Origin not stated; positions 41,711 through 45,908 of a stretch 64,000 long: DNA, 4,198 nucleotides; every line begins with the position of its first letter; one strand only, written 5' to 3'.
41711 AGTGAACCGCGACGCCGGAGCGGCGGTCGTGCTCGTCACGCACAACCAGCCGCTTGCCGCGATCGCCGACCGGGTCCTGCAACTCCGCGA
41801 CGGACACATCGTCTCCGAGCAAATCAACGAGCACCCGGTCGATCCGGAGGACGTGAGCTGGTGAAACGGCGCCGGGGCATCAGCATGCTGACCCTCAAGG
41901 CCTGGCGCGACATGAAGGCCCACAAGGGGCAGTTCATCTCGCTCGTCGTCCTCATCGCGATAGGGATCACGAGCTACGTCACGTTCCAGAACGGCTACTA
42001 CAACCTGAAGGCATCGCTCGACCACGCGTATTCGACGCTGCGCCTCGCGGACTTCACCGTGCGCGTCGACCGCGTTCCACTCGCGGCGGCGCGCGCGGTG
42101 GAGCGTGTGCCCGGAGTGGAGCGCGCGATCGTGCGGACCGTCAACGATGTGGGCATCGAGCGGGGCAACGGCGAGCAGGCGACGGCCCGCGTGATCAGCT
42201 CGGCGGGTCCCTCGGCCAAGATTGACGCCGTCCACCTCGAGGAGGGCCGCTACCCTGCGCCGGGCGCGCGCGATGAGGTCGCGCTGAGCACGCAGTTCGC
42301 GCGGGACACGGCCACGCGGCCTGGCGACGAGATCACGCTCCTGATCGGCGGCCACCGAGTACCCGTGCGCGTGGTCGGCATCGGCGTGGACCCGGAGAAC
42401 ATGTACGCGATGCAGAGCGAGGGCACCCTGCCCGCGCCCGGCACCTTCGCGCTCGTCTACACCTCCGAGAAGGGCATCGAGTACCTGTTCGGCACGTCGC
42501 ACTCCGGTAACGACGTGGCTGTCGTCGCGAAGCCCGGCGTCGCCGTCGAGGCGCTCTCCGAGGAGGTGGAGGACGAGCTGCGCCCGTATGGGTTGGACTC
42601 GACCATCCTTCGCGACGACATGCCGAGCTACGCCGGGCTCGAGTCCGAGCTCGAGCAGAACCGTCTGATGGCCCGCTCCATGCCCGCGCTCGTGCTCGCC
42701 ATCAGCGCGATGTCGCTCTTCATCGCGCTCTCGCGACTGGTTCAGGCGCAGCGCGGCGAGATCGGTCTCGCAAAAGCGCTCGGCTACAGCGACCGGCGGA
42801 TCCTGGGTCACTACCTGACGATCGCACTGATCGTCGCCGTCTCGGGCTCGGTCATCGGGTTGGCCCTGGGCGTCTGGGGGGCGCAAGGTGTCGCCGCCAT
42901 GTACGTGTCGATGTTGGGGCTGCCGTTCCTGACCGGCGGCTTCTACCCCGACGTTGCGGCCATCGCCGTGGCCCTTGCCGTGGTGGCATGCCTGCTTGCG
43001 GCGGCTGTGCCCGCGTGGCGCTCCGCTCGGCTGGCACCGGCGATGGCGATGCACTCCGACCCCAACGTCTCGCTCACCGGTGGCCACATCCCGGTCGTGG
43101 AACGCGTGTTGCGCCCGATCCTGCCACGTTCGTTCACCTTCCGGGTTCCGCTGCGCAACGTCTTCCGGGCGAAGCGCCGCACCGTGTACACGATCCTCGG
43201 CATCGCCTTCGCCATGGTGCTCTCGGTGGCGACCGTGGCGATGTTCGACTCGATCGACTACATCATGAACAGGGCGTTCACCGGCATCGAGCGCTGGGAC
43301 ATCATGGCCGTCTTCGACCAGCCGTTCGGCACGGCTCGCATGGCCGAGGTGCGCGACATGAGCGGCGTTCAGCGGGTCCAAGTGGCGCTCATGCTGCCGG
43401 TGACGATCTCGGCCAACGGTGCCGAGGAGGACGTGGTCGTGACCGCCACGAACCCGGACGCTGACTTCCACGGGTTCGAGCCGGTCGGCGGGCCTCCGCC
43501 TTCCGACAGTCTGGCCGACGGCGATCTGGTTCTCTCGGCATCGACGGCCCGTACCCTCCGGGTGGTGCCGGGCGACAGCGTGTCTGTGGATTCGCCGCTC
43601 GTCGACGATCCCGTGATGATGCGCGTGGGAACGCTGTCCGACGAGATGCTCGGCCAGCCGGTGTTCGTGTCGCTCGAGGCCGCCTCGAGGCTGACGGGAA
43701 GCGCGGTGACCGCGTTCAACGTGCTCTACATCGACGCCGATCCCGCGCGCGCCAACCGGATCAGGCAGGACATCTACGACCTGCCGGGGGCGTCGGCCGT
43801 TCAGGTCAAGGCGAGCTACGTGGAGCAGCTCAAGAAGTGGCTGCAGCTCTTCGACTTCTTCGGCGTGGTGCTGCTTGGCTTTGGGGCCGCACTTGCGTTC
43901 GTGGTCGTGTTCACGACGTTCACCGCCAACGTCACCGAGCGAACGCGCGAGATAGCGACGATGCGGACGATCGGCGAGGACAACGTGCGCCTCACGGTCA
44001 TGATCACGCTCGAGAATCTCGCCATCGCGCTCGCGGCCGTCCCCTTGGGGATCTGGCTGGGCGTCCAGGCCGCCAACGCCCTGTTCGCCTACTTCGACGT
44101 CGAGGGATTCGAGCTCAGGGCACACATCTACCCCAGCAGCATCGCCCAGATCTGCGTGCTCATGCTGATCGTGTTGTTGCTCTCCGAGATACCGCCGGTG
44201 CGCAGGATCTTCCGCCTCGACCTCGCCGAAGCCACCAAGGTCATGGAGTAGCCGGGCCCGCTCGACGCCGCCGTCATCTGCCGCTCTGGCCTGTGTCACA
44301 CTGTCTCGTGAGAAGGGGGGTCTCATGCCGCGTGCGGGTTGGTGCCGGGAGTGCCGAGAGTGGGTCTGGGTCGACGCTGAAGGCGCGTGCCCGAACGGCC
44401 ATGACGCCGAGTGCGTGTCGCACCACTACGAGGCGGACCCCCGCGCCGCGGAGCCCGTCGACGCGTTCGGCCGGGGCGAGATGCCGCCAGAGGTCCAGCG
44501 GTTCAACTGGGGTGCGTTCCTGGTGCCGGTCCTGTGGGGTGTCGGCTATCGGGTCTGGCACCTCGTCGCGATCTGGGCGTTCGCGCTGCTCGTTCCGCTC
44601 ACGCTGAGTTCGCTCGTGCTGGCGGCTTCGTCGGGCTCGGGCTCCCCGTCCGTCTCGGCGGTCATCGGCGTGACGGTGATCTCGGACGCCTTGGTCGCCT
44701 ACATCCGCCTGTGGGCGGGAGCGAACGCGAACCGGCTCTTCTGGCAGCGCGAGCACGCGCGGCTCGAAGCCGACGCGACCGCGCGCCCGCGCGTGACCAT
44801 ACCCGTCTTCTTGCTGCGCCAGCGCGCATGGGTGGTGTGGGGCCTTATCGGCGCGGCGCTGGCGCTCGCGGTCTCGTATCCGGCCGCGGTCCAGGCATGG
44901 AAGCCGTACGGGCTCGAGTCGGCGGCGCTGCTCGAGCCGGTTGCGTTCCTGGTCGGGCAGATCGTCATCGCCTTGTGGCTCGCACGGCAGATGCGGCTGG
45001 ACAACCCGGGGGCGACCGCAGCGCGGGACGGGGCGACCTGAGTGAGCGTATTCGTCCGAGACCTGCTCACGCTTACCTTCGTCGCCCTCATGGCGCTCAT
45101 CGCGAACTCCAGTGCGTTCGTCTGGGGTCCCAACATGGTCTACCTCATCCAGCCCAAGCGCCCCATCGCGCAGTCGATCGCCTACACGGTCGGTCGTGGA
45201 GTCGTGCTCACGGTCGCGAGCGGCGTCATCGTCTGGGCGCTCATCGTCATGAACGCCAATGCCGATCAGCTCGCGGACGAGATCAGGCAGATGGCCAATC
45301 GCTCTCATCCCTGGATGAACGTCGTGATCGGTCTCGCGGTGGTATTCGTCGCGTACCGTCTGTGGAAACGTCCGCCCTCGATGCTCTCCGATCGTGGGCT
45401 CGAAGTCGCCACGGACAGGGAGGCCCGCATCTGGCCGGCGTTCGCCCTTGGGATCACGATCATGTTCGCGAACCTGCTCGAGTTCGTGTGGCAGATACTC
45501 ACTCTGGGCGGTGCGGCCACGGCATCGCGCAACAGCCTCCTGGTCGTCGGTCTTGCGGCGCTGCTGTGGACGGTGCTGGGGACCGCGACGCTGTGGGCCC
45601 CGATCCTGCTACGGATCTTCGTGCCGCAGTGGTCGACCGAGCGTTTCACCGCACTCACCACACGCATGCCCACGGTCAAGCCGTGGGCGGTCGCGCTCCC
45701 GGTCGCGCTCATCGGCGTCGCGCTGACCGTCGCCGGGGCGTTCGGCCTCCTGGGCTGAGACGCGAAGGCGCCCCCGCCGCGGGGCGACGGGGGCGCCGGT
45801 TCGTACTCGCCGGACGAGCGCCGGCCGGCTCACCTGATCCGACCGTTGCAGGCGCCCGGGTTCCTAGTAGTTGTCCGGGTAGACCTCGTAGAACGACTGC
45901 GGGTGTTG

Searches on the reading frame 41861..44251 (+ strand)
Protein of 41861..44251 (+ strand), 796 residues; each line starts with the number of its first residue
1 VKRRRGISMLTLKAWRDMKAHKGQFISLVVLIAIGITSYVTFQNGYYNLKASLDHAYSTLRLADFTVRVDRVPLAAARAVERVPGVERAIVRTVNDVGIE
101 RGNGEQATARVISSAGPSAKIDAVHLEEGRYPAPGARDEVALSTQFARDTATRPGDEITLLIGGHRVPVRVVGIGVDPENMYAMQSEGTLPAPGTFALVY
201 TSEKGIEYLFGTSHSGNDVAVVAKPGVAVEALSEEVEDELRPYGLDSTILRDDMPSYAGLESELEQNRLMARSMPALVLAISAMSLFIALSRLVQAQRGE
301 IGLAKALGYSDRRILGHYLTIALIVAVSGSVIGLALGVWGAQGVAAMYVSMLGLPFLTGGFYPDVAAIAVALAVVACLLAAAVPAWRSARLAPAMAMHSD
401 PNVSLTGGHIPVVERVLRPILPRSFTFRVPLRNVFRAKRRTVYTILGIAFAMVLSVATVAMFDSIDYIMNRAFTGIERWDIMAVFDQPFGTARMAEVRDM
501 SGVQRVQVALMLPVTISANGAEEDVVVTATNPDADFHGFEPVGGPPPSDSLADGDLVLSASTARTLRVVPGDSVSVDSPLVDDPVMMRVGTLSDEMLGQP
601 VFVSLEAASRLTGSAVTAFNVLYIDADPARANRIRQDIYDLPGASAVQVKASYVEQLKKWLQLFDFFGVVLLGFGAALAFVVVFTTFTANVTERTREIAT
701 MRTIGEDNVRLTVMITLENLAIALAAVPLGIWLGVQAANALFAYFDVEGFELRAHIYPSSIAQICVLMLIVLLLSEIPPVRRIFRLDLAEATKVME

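Call 65: search_protein_families(library=pfam, proteins=[window:41861-44251:+], max_evalue=0.0001)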
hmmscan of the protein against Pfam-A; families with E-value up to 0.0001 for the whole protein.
window:41861-44251:+ (796 aa): 2 families
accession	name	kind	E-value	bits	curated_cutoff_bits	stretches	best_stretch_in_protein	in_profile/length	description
PF02687.27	FtsX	-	3.3e-30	105.1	25.5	2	274-392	3-119/120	FtsX-like permease C-terminal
PF12704.14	MacB_PCD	-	2.2e-16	61.2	27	2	31-238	7-206/207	MacB-like periplasmic core domain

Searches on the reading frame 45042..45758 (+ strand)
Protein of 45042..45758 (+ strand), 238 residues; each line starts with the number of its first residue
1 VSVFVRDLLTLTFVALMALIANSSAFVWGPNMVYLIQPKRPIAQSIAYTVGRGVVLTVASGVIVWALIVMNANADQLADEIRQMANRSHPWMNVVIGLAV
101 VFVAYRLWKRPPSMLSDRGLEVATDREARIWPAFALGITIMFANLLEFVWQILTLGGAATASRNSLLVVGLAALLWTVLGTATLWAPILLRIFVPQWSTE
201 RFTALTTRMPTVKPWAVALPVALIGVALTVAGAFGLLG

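Call 66: search_protein_families(library=pfam, proteins=[window:45042-45758:+], max_evalue=0.0001)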
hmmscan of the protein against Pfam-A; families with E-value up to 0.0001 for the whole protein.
window:45042-45758:+ (238 aa): 1 family
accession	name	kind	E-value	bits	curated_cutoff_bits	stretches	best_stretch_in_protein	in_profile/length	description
PF11139.14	SfLAP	-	5.6e-06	26.4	35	1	32-232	18-211/213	Sap, sulfolipid-1-addressing protein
